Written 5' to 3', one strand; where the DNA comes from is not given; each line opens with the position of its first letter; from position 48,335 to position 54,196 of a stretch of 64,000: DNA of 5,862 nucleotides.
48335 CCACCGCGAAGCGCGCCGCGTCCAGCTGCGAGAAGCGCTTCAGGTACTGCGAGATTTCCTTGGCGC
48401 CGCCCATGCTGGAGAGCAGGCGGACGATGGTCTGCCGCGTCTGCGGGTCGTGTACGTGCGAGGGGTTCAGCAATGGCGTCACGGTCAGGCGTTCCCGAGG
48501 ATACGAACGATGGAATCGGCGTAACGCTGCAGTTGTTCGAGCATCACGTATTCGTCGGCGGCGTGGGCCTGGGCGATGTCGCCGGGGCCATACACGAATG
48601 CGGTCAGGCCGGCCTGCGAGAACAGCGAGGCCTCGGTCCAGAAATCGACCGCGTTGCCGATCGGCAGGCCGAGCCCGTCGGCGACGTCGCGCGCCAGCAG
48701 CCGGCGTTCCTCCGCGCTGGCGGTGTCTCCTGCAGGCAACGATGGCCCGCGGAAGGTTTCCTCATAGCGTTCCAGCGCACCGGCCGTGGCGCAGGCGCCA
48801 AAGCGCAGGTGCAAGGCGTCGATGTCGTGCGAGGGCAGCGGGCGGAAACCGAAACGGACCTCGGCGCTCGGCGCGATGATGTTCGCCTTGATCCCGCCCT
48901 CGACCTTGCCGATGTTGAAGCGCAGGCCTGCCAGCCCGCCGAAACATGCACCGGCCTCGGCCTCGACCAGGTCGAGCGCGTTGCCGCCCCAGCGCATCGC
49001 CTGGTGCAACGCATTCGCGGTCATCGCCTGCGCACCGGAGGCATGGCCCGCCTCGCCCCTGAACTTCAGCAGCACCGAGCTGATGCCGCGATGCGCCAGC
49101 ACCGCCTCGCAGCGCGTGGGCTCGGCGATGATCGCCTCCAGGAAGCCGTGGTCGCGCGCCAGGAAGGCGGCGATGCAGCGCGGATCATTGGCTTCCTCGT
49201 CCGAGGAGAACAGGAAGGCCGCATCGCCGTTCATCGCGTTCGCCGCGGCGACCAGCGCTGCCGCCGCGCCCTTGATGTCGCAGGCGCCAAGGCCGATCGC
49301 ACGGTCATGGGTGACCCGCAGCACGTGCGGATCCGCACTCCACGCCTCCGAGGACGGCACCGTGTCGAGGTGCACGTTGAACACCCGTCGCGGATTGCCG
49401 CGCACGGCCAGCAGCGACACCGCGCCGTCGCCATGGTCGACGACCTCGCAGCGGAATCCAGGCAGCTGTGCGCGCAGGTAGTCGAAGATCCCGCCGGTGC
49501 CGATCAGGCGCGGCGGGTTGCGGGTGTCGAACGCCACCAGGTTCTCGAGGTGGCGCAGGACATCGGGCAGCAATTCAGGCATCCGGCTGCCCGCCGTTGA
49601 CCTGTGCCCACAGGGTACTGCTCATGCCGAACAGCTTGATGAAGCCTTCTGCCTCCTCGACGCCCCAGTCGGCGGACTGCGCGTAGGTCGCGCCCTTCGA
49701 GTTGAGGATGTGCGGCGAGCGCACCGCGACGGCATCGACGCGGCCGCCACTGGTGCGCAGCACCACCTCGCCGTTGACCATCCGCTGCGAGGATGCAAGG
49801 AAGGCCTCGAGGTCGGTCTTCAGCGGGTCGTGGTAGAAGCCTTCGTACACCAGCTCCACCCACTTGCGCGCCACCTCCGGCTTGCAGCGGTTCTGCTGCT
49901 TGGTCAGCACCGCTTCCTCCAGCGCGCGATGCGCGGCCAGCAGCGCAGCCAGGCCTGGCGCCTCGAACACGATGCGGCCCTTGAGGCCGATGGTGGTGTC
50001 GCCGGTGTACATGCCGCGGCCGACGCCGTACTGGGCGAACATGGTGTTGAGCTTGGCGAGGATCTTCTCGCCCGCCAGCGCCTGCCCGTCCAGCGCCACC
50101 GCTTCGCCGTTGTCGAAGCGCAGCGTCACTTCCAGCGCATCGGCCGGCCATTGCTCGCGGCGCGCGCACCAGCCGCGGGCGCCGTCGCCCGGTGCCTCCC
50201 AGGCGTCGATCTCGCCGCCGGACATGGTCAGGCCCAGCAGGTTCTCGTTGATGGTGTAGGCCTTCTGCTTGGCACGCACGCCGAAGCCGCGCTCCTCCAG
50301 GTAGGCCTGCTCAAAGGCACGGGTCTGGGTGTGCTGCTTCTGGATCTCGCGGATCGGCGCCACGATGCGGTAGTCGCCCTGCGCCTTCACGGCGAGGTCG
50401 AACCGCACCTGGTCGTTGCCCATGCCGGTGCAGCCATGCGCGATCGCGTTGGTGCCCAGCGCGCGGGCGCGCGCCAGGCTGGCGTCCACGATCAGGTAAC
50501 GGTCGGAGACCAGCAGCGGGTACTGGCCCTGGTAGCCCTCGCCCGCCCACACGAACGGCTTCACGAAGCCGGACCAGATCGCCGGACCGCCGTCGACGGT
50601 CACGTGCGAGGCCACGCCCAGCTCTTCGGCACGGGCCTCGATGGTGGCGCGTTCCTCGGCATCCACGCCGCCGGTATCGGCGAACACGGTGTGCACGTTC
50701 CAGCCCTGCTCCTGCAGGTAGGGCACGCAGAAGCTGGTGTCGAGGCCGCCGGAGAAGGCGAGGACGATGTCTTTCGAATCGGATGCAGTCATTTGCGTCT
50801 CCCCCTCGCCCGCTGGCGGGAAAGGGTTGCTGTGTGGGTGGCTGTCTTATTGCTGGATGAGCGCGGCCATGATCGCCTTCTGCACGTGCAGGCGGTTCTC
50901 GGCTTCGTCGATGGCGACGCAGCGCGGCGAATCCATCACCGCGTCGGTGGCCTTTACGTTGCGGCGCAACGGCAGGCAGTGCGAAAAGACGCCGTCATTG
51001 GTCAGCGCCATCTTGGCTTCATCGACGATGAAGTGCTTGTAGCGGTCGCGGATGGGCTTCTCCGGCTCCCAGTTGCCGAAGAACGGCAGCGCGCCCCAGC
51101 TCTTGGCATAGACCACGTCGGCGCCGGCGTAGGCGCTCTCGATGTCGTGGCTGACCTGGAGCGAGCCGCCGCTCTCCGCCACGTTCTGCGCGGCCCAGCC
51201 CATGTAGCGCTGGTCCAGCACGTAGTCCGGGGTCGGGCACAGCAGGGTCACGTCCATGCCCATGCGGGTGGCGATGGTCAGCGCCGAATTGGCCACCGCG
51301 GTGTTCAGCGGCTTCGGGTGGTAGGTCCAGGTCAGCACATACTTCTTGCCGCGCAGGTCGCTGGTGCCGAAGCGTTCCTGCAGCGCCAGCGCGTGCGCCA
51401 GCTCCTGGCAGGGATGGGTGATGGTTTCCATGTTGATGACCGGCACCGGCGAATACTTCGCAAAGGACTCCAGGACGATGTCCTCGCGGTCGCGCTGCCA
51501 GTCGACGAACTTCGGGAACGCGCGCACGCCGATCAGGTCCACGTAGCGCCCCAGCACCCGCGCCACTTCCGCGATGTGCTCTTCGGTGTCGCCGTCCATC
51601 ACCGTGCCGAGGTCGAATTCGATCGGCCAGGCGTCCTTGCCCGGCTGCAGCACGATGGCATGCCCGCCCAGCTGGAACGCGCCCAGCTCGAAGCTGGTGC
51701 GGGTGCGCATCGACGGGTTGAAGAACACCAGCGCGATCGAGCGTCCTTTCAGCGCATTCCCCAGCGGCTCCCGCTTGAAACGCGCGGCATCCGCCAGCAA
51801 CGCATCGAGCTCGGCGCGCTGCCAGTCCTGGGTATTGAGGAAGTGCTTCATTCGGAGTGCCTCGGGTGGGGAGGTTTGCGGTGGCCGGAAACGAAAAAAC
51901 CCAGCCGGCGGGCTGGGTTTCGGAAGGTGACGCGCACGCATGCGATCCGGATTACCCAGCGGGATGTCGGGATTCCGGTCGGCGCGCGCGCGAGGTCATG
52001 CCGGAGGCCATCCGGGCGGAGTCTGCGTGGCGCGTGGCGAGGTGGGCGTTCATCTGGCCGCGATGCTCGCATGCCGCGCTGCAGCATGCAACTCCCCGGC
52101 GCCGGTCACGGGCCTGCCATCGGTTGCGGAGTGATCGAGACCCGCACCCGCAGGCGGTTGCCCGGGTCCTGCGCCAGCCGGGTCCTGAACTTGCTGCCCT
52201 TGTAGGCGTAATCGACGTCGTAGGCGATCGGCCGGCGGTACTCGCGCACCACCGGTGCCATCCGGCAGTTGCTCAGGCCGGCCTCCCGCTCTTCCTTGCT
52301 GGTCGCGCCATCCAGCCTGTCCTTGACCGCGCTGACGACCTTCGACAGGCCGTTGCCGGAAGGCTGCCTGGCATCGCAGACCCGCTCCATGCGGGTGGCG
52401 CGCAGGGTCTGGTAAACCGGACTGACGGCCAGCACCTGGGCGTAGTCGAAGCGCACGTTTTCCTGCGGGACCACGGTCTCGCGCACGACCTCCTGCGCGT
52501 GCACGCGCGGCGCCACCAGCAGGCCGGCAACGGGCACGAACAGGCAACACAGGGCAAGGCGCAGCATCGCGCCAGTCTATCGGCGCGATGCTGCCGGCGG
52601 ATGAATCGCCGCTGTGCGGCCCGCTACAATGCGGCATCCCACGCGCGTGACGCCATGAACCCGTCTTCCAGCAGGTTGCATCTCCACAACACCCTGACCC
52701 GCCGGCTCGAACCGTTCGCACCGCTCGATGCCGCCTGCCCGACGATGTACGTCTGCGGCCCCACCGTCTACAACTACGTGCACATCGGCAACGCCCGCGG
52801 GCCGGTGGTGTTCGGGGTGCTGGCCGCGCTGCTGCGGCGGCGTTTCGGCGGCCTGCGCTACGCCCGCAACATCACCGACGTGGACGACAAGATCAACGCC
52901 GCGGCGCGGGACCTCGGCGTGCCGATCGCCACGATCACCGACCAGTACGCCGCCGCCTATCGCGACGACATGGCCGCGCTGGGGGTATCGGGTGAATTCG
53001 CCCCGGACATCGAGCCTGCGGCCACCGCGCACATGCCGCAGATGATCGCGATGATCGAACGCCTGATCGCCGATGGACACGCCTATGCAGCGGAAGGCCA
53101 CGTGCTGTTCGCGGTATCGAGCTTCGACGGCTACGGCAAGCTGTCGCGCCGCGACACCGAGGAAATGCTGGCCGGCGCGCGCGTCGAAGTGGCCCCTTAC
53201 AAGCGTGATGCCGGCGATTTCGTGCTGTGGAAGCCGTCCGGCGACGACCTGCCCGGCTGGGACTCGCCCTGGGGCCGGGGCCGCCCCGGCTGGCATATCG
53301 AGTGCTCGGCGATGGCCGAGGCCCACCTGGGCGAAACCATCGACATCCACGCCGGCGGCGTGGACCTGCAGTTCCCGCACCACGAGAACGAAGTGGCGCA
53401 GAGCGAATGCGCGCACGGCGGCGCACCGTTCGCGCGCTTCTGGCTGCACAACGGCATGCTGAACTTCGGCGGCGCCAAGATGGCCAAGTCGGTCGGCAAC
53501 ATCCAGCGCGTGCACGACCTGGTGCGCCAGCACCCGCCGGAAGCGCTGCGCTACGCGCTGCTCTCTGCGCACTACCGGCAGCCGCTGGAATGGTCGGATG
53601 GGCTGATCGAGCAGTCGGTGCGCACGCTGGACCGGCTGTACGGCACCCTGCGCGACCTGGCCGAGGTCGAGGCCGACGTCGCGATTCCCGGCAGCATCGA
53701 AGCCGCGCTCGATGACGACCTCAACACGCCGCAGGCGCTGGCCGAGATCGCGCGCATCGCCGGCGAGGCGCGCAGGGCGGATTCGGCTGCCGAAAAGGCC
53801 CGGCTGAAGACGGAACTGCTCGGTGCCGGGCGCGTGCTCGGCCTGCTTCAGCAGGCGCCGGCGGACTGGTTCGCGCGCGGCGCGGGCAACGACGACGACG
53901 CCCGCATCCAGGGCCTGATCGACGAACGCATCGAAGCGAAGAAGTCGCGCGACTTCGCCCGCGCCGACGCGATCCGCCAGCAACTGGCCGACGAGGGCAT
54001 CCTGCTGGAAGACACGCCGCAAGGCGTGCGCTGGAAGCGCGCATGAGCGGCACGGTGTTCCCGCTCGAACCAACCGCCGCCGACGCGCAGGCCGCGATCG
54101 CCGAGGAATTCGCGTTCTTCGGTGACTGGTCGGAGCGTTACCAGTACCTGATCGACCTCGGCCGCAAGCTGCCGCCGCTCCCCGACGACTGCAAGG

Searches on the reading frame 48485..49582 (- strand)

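Call 95: search_protein_families(library=pfam, proteins=[window:48485-49582:-], max_evalue=0.00001)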
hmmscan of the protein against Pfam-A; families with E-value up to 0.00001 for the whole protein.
window:48485-49582:- (365 aa): 2 families
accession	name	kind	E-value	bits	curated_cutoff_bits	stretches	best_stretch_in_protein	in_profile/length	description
PF01546.33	Peptidase_M20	-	6.8e-20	72.3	24.6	1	68-362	2-204/206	Peptidase family M20/M25/M40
PF07687.19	M20_dimer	-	8.2e-14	51.9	21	1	163-258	2-92/107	Peptidase dimerisation domain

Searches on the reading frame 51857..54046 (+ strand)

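Call 95: search_protein_families(library=pfam, proteins=[window:51857-54046:+], max_evalue=0.00001)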
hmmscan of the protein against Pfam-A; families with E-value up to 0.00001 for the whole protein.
window:51857-54046:+ (729 aa): 3 families
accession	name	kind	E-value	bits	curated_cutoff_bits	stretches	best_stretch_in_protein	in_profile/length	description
PF01406.26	tRNA-synt_1e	-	1e-108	363.7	27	1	290-587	5-299/301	tRNA synthetases class I (C) catalytic domain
PF09190.17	DALR_2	-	1.9e-10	41.6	22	1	615-665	3-57/57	DALR domain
PF00133.28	tRNA-synt_1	-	1.6e-07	30.9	22.7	1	495-579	329-413/414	tRNA synthetases class I (I, L, M and V)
